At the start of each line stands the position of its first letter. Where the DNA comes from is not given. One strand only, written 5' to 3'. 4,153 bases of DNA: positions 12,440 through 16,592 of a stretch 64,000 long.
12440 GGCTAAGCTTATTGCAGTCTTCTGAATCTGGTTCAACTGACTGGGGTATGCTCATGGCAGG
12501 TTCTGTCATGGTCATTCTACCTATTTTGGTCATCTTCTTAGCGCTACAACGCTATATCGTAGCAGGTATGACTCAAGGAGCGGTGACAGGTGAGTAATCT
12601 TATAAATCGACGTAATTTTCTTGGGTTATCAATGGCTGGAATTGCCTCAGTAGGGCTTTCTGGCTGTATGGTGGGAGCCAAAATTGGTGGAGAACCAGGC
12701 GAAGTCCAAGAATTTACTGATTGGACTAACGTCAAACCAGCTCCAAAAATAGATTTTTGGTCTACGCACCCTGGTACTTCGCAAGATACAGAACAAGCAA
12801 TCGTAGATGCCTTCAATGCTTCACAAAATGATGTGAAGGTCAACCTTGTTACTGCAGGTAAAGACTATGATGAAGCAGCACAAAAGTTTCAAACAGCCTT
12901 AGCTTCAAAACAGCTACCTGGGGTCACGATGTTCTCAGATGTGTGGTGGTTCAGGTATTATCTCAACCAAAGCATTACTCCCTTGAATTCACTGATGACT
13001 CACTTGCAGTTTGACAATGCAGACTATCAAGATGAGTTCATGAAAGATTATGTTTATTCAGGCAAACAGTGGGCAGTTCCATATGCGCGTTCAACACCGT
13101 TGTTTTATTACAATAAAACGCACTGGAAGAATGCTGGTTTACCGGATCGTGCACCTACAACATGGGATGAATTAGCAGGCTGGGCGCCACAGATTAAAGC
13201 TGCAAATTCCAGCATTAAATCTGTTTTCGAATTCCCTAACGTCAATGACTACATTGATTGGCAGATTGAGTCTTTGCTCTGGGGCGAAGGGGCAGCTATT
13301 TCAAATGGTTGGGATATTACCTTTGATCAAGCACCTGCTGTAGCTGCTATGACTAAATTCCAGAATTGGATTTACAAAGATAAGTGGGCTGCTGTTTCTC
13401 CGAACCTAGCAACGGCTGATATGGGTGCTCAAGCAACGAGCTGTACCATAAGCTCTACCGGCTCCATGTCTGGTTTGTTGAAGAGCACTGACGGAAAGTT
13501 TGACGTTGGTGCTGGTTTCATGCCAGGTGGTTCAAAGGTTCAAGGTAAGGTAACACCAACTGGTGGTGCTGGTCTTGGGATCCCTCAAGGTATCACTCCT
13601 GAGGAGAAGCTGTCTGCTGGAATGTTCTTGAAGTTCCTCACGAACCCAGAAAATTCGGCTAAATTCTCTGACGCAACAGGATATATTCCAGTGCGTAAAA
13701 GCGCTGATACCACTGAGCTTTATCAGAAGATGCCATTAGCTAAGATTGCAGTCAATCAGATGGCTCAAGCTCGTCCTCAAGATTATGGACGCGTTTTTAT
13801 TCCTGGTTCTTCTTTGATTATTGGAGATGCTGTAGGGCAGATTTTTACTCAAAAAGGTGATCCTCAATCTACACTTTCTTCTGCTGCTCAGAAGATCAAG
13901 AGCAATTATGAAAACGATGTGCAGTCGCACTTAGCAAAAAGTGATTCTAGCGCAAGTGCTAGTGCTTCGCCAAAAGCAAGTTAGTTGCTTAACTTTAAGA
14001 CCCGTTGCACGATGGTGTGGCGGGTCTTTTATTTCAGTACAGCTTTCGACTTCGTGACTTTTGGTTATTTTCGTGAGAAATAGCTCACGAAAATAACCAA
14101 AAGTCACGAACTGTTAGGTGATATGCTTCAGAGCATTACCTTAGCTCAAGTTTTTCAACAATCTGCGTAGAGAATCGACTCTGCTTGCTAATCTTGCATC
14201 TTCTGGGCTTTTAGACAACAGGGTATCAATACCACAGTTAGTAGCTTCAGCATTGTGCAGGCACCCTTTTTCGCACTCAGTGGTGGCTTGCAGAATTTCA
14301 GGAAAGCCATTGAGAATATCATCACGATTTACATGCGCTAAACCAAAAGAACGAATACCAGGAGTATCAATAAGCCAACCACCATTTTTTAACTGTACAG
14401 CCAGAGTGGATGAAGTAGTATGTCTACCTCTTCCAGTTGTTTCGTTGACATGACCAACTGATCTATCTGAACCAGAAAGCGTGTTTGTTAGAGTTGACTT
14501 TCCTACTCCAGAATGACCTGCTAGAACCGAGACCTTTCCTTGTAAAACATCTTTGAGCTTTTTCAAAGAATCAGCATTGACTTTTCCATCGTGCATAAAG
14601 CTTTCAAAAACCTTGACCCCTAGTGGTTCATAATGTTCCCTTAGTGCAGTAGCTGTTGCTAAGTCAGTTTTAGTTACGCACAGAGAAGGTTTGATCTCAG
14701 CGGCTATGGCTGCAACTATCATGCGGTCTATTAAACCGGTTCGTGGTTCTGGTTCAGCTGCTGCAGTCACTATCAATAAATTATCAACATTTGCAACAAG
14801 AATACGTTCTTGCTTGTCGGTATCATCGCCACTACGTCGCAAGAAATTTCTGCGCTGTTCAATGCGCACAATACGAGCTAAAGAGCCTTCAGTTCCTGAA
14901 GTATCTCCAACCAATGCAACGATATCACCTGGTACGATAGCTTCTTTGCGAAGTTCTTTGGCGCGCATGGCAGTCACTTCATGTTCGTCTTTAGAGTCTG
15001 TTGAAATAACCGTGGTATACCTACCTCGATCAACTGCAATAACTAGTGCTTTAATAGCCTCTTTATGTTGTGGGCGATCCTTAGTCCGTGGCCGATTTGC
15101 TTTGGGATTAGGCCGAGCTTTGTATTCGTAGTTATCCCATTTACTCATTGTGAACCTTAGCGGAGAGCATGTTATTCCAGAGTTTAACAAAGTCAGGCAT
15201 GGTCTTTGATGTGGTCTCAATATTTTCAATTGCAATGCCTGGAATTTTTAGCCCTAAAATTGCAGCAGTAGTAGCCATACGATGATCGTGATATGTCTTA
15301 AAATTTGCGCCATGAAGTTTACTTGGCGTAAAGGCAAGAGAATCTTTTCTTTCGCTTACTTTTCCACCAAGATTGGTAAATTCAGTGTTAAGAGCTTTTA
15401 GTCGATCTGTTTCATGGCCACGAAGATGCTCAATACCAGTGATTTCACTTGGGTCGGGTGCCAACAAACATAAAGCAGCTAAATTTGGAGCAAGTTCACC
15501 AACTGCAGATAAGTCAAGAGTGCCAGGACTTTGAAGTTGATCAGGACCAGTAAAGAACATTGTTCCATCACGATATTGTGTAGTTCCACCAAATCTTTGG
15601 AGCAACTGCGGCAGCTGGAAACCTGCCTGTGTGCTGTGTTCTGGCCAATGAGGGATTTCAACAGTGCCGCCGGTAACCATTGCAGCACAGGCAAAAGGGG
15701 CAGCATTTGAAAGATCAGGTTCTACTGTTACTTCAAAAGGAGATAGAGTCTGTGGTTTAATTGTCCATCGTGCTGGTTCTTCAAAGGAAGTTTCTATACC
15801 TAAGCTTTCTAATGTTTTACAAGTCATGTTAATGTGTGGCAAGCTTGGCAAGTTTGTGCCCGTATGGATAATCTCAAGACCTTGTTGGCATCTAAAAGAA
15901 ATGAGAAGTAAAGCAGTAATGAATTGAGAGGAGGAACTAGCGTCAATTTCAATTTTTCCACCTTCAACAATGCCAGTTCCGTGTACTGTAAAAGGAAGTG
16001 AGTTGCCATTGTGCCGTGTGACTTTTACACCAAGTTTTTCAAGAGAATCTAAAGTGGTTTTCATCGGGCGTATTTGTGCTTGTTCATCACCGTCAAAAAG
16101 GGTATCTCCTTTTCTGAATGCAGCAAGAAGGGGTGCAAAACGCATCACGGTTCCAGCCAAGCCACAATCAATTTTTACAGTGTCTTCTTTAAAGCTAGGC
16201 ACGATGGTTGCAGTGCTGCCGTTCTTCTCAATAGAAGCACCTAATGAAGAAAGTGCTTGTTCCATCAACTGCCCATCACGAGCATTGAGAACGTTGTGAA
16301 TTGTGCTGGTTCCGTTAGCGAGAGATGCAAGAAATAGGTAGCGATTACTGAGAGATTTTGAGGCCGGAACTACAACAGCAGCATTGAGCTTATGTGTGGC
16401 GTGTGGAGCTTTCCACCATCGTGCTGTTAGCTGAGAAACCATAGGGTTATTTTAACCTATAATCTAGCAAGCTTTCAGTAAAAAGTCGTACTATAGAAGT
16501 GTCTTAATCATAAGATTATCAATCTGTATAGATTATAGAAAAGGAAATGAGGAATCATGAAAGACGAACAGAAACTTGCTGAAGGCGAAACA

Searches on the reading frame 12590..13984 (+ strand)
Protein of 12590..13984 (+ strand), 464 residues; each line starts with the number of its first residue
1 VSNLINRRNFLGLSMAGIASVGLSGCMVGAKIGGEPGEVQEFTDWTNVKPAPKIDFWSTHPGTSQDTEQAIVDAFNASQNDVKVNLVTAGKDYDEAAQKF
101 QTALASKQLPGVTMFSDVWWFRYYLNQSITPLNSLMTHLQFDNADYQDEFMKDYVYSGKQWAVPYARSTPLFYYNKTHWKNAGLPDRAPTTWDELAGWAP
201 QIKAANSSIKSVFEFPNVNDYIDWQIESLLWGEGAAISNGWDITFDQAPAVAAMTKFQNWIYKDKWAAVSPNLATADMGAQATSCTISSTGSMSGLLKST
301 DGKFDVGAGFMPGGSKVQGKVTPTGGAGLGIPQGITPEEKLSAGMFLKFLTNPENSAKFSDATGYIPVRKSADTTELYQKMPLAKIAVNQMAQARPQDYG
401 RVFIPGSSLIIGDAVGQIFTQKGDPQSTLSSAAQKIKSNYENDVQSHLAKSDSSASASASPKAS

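Call 61: search_protein_families(library=pfam, proteins=[window:12590-13984:+], max_evalue=0.00001)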
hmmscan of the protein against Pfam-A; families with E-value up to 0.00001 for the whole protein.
window:12590-13984:+ (464 aa): 1 family
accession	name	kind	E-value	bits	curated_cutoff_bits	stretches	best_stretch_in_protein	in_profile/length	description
PF13416.11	SBP_bac_8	-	2.8e-37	129.4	27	1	70-383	1-276/279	Bacterial extracellular solute-binding protein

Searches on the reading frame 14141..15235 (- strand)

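Call 61: search_protein_families(library=pfam, proteins=[window:14141-15235:-], max_evalue=0.00001)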
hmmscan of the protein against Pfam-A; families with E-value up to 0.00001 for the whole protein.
window:14141-15235:- (364 aa): 2 families
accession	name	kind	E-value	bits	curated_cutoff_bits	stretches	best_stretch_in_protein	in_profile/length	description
PF03193.22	RsgA_GTPase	-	5.6e-48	163.5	30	1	125-299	1-173/174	RsgA GTPase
PF01926.29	MMR_HSR1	-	7.9e-08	32.9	21.9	1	237-299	3-57/113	50S ribosome-binding GTPase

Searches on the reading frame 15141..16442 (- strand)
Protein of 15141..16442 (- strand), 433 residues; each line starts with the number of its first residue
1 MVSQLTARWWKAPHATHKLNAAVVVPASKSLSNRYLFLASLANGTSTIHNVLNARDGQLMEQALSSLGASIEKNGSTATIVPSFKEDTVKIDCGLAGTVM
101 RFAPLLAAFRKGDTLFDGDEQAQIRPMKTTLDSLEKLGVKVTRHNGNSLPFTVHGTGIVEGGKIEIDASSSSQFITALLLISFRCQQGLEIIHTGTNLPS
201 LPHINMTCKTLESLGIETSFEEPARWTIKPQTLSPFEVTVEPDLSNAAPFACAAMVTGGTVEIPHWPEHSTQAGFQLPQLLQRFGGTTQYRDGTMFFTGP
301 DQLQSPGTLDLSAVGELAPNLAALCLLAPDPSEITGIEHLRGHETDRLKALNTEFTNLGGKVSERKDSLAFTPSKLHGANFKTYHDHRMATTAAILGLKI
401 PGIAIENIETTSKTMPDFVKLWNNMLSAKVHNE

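Call 61: search_protein_families(library=pfam, proteins=[window:15141-16442:-], max_evalue=0.00001)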
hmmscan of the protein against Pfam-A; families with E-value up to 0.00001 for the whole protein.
window:15141-16442:- (433 aa): 1 family
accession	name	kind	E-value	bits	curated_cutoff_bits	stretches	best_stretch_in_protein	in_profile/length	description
PF00275.25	EPSP_synthase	-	1.2e-94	317.8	22.8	1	16-420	4-415/417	EPSP synthase (3-phosphoshikimate 1-carboxyvinyltransferase)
